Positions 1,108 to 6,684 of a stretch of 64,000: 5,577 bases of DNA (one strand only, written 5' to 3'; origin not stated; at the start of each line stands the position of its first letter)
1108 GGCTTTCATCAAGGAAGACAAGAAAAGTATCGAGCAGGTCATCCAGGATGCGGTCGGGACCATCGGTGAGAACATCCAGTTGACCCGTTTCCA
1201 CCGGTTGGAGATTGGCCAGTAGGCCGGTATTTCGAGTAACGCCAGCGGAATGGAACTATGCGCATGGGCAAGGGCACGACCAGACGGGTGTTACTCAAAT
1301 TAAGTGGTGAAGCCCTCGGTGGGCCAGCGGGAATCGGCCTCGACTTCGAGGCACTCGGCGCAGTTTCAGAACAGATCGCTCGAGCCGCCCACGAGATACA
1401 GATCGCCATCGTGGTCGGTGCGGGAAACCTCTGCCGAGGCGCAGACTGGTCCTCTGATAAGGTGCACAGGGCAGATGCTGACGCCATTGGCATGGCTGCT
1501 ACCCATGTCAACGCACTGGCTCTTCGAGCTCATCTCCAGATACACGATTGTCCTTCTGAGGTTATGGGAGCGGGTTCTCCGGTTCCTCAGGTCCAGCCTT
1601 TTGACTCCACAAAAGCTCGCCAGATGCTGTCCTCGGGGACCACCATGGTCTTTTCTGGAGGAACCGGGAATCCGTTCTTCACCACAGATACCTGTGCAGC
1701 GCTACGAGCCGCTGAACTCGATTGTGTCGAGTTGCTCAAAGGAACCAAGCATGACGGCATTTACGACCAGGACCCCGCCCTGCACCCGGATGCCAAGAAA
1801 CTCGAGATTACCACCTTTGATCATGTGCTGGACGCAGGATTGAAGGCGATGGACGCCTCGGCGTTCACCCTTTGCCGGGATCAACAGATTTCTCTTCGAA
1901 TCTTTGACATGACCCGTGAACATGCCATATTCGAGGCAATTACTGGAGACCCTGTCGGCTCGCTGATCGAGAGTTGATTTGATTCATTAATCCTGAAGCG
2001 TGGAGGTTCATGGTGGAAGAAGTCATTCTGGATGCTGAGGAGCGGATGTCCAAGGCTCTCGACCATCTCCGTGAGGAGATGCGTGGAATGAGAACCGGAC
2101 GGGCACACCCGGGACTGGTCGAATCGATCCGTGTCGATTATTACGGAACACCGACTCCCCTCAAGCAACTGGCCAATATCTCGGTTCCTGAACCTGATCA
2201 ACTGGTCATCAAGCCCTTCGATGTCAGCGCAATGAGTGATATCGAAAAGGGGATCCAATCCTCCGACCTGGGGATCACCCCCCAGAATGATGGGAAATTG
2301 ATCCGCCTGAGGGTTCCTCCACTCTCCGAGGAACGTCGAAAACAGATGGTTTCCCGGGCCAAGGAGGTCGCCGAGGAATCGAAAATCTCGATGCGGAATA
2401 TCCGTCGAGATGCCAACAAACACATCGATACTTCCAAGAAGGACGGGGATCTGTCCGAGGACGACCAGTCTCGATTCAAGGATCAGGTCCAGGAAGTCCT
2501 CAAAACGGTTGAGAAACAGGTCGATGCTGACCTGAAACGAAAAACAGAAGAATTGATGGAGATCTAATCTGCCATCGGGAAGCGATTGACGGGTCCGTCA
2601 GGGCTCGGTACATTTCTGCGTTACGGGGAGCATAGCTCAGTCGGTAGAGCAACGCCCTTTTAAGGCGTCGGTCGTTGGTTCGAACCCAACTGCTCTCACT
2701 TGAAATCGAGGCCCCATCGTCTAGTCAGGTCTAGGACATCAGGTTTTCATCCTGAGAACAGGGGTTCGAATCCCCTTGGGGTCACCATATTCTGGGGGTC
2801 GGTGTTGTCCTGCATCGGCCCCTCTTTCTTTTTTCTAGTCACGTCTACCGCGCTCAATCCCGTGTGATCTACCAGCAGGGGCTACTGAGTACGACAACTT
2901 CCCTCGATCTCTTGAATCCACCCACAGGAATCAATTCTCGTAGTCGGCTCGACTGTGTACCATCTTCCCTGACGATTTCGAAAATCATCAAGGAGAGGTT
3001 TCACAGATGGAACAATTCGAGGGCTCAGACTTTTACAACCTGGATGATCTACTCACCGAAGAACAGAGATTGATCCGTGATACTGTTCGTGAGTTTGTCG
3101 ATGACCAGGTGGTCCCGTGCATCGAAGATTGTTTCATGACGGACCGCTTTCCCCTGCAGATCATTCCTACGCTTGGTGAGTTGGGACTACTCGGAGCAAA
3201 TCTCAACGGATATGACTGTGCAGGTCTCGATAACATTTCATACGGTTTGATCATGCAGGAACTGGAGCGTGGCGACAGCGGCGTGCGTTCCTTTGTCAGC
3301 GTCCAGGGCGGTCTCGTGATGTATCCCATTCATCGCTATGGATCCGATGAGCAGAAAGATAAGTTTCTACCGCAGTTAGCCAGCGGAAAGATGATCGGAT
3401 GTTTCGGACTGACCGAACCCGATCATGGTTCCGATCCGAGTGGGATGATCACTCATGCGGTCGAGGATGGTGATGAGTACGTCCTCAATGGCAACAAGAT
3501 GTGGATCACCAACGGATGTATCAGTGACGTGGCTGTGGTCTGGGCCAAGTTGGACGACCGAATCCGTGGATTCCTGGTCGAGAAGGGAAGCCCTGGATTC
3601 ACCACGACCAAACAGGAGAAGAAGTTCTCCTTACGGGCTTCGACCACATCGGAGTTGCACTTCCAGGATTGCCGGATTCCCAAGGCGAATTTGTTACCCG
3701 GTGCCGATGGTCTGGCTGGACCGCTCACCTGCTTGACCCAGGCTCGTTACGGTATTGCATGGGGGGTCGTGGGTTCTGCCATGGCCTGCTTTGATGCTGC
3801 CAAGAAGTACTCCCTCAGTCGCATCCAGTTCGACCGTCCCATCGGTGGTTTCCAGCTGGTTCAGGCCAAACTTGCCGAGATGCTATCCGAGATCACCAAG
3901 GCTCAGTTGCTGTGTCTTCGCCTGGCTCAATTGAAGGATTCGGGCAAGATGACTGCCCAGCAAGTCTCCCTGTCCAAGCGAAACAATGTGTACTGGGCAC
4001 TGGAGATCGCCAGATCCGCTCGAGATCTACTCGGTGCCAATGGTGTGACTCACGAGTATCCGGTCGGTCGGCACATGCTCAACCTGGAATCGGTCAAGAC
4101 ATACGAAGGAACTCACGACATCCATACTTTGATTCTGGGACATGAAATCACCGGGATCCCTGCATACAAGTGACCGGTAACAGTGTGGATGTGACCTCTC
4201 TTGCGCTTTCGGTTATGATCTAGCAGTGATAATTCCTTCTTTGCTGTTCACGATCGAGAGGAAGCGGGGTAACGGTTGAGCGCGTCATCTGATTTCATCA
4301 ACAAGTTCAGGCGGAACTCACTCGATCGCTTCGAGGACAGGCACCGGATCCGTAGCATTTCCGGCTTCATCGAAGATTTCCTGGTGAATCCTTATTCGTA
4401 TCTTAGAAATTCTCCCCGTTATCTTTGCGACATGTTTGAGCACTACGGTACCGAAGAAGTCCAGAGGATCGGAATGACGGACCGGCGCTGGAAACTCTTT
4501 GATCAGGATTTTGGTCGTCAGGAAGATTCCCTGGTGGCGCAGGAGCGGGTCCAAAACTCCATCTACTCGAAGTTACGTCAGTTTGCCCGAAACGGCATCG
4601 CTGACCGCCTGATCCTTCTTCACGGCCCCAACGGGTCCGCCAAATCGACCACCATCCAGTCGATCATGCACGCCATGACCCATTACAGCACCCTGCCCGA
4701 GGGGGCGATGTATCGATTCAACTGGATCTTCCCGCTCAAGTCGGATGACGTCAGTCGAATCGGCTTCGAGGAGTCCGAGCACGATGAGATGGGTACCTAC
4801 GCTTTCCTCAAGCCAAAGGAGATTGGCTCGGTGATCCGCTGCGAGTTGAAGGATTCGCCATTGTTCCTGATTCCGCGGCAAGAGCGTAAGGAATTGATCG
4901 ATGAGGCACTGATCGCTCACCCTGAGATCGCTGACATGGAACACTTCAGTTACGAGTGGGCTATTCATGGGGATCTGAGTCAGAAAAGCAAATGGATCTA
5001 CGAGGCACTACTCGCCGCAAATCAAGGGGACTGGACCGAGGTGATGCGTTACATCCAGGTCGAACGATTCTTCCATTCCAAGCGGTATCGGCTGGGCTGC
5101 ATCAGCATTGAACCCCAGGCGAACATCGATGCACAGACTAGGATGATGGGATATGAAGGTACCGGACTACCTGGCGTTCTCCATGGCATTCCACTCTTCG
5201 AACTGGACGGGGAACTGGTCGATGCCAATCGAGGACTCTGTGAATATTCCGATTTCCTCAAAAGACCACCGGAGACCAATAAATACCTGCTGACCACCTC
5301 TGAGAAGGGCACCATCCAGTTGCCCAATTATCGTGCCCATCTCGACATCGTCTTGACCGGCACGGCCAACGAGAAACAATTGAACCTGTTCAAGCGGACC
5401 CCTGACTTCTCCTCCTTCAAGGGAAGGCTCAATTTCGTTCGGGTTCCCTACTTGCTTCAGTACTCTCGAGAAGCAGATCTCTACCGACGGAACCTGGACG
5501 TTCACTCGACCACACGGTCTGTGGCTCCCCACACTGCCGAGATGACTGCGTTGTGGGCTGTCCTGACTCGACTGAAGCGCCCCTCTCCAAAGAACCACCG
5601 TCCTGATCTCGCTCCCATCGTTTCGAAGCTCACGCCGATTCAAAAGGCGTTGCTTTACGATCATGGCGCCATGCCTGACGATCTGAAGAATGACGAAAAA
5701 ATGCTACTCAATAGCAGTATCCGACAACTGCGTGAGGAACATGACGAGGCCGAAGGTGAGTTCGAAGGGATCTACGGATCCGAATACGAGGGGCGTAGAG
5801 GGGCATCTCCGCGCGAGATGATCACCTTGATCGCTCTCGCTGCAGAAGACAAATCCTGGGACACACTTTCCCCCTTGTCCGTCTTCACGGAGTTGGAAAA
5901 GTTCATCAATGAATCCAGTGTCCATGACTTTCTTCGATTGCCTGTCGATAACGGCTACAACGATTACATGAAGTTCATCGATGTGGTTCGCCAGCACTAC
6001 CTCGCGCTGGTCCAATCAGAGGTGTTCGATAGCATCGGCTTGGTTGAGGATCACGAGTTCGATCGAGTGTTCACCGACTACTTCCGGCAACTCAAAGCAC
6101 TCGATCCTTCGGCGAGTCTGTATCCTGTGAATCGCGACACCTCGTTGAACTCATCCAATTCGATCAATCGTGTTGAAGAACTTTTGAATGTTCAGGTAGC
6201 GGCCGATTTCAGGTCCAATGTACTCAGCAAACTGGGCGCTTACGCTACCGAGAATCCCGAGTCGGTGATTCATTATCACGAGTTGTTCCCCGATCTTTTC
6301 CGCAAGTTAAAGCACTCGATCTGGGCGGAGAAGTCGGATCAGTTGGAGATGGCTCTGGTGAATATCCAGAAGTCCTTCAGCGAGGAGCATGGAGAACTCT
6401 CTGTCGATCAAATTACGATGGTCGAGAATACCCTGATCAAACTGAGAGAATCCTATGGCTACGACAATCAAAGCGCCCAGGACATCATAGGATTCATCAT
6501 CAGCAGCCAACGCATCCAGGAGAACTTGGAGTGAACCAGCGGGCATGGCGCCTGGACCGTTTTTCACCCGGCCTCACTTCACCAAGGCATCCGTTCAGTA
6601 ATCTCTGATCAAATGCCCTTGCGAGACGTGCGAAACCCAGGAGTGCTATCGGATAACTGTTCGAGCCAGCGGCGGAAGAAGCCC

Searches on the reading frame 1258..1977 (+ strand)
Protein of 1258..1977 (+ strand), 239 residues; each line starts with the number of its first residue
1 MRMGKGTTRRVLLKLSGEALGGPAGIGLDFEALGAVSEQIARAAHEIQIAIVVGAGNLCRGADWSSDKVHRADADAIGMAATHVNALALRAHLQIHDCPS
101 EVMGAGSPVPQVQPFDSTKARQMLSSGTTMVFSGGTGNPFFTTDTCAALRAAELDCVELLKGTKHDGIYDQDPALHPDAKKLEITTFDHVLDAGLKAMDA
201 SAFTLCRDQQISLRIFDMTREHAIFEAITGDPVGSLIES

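Call 51: search_protein_families(library=pfam, proteins=[window:1258-1977:+], max_evalue=0.0001)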
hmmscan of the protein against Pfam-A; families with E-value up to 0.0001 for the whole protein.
window:1258-1977:+ (239 aa): 1 family
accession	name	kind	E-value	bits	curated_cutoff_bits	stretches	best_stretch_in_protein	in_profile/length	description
PF00696.33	AA_kinase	-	2.3e-28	100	24.9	1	10-217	2-234/234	Amino acid kinase family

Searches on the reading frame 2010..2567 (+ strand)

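Call 51: search_protein_families(library=pfam, proteins=[window:2010-2567:+], max_evalue=0.0001)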
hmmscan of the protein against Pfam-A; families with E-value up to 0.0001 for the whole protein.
window:2010-2567:+ (185 aa): 1 family
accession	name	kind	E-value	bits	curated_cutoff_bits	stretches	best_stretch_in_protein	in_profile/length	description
PF01765.24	RRF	-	5.9e-61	205.5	29.7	1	20-183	1-164/164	Ribosome recycling factor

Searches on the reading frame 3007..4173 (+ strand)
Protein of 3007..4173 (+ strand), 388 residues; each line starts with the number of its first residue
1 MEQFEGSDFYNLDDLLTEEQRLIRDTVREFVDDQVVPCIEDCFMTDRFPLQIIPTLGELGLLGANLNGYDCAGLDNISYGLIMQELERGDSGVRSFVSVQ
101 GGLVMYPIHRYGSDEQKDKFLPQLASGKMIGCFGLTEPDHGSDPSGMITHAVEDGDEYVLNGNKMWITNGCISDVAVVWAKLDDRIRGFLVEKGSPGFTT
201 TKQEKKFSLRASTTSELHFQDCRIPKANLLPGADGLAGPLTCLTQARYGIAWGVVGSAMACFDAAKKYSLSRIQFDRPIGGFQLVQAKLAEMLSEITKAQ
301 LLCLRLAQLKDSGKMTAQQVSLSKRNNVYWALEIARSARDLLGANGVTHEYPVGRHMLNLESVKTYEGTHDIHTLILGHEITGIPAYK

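Call 51: search_protein_families(library=pfam, proteins=[window:3007-4173:+], max_evalue=0.0001)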
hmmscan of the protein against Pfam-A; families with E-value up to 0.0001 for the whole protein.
window:3007-4173:+ (388 aa): 4 families
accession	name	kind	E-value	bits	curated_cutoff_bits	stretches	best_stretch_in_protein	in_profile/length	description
PF02771.21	Acyl-CoA_dh_N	-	5.5e-34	117.4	22.9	1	17-128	1-113/113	Acyl-CoA dehydrogenase, N-terminal domain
PF00441.29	Acyl-CoA_dh_1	-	5.4e-32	111.4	22.4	1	234-379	2-147/150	Acyl-CoA dehydrogenase, C-terminal domain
PF02770.24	Acyl-CoA_dh_M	-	1.7e-23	83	33.3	1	132-222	1-97/97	Acyl-CoA dehydrogenase, middle domain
PF08028.16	Acyl-CoA_dh_2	-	8.3e-10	39.5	22.7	1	249-369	2-132/134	Acyl-CoA dehydrogenase, C-terminal domain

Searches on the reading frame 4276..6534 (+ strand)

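Call 51: search_protein_families(library=pfam, proteins=[window:4276-6534:+], max_evalue=0.0001)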
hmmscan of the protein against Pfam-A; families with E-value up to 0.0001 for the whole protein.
window:4276-6534:+ (752 aa): 2 families
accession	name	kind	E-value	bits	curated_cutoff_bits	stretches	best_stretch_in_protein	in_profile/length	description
PF06798.17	PrkA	-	1.3e-26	94.3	25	1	455-739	1-254/255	PrkA serine protein kinase C-terminal domain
PF08298.17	AAA_PrkA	-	4.9e-19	69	25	1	261-437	173-355/358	PrkA AAA domain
